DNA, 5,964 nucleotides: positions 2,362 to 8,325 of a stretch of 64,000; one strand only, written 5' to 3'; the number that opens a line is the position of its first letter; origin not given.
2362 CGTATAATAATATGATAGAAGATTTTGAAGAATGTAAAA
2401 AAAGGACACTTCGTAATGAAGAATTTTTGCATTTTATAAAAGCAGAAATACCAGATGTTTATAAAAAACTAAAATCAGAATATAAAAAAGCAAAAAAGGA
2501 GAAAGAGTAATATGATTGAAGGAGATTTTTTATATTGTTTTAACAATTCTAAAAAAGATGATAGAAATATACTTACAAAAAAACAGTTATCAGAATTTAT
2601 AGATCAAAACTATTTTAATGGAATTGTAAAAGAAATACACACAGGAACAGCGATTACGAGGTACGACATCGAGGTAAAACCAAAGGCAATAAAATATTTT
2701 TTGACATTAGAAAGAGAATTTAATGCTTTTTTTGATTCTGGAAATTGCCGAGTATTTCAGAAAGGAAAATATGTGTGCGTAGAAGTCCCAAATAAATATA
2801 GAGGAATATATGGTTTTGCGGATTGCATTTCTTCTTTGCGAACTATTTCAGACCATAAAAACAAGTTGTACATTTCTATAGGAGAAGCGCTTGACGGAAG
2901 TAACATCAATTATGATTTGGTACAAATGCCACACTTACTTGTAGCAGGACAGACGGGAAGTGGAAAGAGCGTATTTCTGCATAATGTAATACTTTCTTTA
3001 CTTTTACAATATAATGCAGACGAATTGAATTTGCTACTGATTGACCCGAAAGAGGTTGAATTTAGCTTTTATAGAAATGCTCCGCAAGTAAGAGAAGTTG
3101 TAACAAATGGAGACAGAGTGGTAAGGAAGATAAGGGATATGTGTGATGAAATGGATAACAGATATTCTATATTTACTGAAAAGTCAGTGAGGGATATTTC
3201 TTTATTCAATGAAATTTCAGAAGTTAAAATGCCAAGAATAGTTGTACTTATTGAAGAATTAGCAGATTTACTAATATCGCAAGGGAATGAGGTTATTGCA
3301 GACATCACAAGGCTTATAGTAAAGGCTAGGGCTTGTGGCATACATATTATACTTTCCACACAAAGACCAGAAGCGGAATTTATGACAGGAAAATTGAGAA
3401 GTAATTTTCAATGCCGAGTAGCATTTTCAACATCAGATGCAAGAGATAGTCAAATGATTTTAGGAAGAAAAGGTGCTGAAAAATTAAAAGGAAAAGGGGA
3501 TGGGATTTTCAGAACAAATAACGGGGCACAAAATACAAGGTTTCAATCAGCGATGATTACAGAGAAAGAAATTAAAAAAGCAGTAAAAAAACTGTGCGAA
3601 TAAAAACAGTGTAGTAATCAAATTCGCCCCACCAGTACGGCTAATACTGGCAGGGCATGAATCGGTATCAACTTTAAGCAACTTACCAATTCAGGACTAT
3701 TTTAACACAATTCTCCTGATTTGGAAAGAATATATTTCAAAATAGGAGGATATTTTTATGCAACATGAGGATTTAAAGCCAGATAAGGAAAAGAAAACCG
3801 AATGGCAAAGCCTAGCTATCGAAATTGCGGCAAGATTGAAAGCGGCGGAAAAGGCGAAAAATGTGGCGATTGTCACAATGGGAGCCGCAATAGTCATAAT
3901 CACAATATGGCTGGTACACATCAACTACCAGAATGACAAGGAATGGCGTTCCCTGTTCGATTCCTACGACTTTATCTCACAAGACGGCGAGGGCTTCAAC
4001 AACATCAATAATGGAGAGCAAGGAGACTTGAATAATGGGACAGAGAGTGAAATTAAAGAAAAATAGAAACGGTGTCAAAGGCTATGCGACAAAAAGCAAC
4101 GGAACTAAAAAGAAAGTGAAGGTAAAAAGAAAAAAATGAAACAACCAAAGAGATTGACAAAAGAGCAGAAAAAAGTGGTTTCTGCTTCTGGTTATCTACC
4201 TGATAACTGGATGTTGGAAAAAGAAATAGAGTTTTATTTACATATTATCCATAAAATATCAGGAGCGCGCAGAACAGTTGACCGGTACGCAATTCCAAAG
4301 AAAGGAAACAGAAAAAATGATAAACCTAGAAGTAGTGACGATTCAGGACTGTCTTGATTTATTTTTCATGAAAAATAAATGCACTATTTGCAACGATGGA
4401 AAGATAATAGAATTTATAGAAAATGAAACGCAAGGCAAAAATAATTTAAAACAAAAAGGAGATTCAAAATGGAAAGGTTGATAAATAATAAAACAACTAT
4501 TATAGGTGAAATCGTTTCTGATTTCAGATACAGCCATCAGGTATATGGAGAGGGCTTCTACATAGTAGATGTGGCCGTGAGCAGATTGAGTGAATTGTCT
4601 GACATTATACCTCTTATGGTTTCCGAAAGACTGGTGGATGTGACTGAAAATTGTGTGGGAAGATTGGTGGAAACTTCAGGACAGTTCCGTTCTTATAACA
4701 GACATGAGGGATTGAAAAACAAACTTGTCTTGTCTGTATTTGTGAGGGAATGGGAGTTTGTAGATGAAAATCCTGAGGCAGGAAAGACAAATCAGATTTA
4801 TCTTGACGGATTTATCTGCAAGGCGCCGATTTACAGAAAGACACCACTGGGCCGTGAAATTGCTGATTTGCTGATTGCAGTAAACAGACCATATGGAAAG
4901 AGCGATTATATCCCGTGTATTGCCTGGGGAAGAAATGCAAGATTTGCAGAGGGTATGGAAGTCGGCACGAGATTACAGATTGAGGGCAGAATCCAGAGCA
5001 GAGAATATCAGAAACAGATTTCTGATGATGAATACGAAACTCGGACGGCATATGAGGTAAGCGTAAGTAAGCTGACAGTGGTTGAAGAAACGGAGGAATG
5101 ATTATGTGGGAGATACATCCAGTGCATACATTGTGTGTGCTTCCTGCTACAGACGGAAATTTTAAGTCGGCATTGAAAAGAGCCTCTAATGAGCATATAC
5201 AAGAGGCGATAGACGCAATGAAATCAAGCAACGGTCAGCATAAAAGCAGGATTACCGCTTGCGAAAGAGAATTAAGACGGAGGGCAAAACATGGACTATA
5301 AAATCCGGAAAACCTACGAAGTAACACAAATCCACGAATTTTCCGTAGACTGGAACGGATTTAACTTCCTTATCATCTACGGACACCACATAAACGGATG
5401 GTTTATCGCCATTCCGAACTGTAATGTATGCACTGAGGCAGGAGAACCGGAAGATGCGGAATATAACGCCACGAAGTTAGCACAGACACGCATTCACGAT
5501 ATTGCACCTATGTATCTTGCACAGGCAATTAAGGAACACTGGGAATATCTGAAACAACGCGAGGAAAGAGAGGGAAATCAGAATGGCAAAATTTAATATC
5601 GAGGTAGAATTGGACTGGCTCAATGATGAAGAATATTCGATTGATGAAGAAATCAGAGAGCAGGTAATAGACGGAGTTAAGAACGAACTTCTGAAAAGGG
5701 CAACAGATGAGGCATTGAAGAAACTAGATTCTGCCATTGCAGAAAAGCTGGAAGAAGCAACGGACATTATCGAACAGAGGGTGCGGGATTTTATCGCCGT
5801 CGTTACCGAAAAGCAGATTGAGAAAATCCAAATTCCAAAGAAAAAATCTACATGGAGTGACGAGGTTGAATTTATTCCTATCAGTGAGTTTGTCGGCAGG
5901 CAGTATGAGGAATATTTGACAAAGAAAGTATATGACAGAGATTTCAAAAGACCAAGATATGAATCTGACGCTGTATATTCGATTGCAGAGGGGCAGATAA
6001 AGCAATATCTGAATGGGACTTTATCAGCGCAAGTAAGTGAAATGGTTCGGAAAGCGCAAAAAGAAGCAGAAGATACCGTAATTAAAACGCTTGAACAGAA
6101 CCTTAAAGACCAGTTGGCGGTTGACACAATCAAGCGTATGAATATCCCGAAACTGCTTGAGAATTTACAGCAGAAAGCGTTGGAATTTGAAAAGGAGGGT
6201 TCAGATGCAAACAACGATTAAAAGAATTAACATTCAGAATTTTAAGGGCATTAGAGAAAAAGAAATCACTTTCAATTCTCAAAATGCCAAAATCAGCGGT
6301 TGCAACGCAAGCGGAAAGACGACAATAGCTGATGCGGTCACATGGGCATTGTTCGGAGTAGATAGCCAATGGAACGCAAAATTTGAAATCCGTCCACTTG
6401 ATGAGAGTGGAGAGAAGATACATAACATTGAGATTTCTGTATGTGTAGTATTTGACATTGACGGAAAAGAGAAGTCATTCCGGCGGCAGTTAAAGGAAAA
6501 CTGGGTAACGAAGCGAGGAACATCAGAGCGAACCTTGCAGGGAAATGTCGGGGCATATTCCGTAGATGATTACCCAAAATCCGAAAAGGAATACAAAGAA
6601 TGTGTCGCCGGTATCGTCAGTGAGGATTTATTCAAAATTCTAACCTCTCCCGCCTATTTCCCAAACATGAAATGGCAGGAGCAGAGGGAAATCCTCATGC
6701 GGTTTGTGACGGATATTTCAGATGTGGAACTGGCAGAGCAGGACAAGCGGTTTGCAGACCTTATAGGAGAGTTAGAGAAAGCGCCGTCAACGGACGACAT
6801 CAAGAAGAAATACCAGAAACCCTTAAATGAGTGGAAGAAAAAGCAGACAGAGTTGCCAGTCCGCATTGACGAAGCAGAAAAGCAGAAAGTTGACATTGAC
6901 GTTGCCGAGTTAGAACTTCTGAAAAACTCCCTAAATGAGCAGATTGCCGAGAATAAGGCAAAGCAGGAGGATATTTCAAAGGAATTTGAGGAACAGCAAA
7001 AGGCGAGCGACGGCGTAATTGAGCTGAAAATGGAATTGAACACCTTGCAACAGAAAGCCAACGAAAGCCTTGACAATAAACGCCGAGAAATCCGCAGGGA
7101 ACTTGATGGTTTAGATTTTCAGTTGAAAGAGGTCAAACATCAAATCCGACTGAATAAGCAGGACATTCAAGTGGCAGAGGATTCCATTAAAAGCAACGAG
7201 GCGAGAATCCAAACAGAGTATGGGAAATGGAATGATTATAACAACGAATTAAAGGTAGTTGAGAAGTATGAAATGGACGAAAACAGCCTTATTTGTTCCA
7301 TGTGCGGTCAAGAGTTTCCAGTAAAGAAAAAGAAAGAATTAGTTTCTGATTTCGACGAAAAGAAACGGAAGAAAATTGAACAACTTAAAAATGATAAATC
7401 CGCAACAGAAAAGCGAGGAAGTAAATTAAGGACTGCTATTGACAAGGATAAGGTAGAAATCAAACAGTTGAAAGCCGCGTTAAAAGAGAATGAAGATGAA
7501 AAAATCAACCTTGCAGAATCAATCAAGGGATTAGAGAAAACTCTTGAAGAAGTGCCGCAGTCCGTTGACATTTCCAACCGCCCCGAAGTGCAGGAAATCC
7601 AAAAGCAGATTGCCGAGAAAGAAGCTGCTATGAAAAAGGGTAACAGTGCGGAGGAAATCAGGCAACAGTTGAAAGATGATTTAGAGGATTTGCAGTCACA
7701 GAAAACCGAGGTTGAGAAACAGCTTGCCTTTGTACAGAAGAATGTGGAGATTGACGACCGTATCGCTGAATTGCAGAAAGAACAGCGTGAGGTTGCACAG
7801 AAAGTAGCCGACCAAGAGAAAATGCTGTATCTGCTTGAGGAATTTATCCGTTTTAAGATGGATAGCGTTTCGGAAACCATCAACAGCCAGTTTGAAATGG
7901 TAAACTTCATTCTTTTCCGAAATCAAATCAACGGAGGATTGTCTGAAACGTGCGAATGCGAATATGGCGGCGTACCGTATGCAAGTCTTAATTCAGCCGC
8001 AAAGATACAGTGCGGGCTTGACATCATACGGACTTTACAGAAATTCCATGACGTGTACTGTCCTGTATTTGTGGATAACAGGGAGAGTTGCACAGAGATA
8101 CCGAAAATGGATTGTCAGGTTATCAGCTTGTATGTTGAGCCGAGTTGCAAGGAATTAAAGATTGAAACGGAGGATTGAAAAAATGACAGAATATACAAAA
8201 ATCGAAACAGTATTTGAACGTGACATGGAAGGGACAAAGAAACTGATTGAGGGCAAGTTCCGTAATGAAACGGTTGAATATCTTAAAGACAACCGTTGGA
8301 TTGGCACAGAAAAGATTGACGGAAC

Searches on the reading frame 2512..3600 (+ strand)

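Call 75: search_protein_families(library=pfam, proteins=[window:2512-3600:+], max_evalue=0.001)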
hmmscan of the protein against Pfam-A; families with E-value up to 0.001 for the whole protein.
window:2512-3600:+ (363 aa): 5 families
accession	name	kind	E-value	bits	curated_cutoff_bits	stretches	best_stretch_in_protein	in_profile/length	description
PF01580.24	FtsK_SpoIIIE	-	7.3e-40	137.2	24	1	114-286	13-219/221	FtsK/SpoIIIE family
PF01935.23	DUF87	-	1.8e-07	31.9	23.2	1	122-257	2-104/220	Helicase HerA, central domain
PF12846.13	AAA_10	-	4.3e-05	23.1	27.5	1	138-195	20-73/362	AAA-like domain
PF13401.12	AAA_22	-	0.00022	22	27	1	141-288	7-126/130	AAA domain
PF17854.6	FtsK_alpha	-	0.0006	20.4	22.9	0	16-94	19-101/101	FtsK alpha domain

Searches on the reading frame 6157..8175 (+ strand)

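Call 75: search_protein_families(library=pfam, proteins=[window:6157-8175:+], max_evalue=0.001)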
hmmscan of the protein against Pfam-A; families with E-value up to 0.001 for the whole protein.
window:6157-8175:+ (673 aa): 5 families
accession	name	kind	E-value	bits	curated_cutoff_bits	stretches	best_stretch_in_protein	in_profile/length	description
PF13175.12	AAA_15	-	4.5e-11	43.4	32.1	1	21-342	3-248/374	AAA ATPase domain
PF02463.25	SMC_N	-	1.7e-07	31.4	40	1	21-108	2-90/220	RecF/RecN/SMC N terminal domain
PF13476.12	AAA_23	-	2.4e-05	25.5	27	0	23-302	1-177/201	AAA domain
PF13555.12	AAA_29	-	5.3e-05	23.3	27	1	22-69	2-50/61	P-loop containing region of AAA domain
PF13166.12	AAA_13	-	0.00096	18.4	36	1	375-572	253-447/713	AAA domain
